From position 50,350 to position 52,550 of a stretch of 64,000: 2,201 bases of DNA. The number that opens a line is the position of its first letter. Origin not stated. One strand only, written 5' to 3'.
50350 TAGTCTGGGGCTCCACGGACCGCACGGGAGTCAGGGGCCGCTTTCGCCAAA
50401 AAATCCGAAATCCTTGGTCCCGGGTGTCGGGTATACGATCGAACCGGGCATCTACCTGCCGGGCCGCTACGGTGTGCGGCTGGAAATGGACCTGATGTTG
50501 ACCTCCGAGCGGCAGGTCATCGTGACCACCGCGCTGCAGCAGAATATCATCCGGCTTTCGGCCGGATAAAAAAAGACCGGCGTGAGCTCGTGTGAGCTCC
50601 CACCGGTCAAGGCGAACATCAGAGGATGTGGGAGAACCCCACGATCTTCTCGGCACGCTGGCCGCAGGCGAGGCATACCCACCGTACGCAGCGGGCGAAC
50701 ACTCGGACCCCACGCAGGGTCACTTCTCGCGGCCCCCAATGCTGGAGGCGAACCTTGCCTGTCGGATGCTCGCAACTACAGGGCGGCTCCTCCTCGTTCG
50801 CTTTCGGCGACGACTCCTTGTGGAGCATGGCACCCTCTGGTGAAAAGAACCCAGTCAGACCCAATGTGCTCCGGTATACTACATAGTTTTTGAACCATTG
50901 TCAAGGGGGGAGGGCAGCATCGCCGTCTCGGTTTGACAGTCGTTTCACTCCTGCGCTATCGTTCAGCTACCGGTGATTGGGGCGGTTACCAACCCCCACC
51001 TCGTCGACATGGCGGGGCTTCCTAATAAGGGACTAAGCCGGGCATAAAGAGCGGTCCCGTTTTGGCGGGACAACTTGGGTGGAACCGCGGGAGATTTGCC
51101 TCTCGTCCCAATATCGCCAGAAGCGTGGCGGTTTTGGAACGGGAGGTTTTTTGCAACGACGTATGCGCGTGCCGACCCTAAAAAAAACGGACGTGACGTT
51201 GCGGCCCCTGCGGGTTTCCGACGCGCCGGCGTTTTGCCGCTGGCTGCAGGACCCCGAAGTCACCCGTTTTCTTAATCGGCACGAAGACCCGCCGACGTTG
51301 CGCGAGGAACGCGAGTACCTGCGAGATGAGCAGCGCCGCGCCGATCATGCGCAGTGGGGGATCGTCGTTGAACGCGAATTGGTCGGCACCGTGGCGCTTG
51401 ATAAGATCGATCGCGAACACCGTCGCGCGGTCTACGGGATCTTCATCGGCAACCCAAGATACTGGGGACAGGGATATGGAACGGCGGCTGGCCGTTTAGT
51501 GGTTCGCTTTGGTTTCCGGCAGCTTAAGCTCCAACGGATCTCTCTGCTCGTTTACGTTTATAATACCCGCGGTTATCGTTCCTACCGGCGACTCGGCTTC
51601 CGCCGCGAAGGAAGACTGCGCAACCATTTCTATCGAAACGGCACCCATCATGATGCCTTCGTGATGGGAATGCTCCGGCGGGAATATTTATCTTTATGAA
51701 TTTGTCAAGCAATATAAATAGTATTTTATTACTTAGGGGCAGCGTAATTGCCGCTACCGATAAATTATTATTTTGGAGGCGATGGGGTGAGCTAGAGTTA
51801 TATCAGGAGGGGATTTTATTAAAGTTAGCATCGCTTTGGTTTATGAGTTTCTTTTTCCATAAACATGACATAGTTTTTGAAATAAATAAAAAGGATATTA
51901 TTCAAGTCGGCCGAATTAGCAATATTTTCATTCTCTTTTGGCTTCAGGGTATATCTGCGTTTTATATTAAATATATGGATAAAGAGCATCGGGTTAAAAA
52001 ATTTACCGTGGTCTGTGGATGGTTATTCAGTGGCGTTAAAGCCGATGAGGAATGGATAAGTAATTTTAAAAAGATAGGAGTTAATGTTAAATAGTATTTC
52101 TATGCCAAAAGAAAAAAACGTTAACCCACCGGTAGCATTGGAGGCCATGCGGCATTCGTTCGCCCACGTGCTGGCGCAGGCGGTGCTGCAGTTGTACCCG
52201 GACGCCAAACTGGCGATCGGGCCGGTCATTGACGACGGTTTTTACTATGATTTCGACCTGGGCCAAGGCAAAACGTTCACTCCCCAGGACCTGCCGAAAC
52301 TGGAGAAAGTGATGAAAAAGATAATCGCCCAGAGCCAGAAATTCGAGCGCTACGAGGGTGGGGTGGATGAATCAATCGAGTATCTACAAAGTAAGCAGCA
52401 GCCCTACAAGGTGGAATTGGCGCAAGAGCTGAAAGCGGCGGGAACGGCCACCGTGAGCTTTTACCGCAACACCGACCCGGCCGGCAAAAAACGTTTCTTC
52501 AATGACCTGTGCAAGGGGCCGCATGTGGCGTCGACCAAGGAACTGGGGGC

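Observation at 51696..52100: ~33%-GC ORF translationally coupled to a GNAT acetyltransferase and overlapping the thrS start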

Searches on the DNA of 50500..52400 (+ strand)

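Call 12: search_rna_families(source=window, start=50500, end=52400, threshold=evalue, max_evalue=10, show_alignments=3)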
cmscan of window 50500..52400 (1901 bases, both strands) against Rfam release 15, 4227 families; matches with E-value up to 10: 3.
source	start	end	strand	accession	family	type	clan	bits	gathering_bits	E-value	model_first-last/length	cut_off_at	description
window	51044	51110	+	RF00230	T-box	Cis-reg; leader;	-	37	93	3.8e-06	154-216/219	no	T-box leader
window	51959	51984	-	RF01327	CRISPR-DR14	Gene; CRISPR;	CL00014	26.3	45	1.4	1-29/29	no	CRISPR RNA direct repeat element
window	51682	51715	+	RF00066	U7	Gene; snRNA;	-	16.6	34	1.6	1-62/62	no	U7 small nuclear RNA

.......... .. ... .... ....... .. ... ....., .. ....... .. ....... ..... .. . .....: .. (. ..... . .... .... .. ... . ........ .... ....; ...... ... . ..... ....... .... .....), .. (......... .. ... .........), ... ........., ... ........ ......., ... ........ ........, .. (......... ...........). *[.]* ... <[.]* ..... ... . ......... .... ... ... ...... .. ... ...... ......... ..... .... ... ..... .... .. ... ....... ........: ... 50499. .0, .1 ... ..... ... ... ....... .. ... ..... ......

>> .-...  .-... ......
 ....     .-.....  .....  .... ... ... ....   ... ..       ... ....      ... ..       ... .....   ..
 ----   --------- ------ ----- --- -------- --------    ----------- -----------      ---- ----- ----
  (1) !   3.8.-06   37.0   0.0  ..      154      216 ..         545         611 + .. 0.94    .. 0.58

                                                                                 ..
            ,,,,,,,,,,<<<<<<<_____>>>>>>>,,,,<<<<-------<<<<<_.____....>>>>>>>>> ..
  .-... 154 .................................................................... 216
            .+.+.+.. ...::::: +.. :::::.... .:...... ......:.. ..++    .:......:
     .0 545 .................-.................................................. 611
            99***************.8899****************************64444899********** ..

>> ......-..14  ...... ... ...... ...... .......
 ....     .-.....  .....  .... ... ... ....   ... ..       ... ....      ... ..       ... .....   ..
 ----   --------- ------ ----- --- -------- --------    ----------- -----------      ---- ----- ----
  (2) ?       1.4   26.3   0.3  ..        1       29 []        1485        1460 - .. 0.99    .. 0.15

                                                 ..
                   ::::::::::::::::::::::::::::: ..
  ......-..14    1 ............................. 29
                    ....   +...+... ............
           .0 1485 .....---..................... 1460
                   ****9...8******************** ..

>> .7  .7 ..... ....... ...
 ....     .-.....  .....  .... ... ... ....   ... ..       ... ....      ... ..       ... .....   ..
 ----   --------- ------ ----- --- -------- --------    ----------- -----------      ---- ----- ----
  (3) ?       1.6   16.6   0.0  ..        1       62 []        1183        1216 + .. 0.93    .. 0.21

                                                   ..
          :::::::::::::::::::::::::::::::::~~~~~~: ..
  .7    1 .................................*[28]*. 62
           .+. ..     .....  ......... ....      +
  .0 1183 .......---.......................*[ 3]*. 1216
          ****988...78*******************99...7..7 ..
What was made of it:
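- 50968..51153 (+): T-box leader. Putative Thr specifier ACC at 50988-50990 (TACCAAC), T-box core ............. at 51077-51089, terminator hairpin 51098-51147 followed by a U6 run. It controls GNAT, the inserted ORF and thrS. Rfam RF00230 matches 51044-51110 with E = 3.8e-6 and 37 bits, below the gathering score of 93 (call 12).
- On T-box leader (Rfam RF00230), as the regulator of the operon that now contains the ORF: Only the 3' half of the model aligns (call 12).
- Tried and rejected: Rfam at a permissive threshold gave only chance-level hits, CRISPR-DR14 at E = 1.4 and U7 at E = 1.6 (call 12).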

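Call 63: search_rna_families(sources=[L001, L003, L006, L008, L010, L024, L025, L064], threshold=evalue, max_evalue=0.01)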
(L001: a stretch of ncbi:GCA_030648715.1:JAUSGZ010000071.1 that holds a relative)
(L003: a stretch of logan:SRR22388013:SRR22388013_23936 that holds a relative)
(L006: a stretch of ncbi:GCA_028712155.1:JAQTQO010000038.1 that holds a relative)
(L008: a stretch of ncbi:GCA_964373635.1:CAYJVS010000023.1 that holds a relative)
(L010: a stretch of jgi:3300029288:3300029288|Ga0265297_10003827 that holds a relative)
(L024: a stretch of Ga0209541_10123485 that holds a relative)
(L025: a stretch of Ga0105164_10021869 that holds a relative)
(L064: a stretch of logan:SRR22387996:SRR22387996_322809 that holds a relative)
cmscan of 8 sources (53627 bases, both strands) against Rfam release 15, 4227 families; matches with E-value up to 0.01: 4.
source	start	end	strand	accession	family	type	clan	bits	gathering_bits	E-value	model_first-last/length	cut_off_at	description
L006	1119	1271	+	RF00230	T-box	Cis-reg; leader;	-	36.9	93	0.00012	1-219/219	no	T-box leader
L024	795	992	+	RF00230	T-box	Cis-reg; leader;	-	33.9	93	0.00068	1-219/219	no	T-box leader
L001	4884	4948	+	RF00230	T-box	Cis-reg; leader;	-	33.6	93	0.00083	156-216/219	no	T-box leader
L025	2516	2590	+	RF00230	T-box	Cis-reg; leader;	-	30.2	93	0.006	148-216/219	no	T-box leader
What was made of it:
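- On T-box leader (Rfam RF00230), as the regulator of the operon that now contains the ORF: The relatives' matches are also far below the gathering score (30-37 bits), though L006 and L024 align across the full model (call 63).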
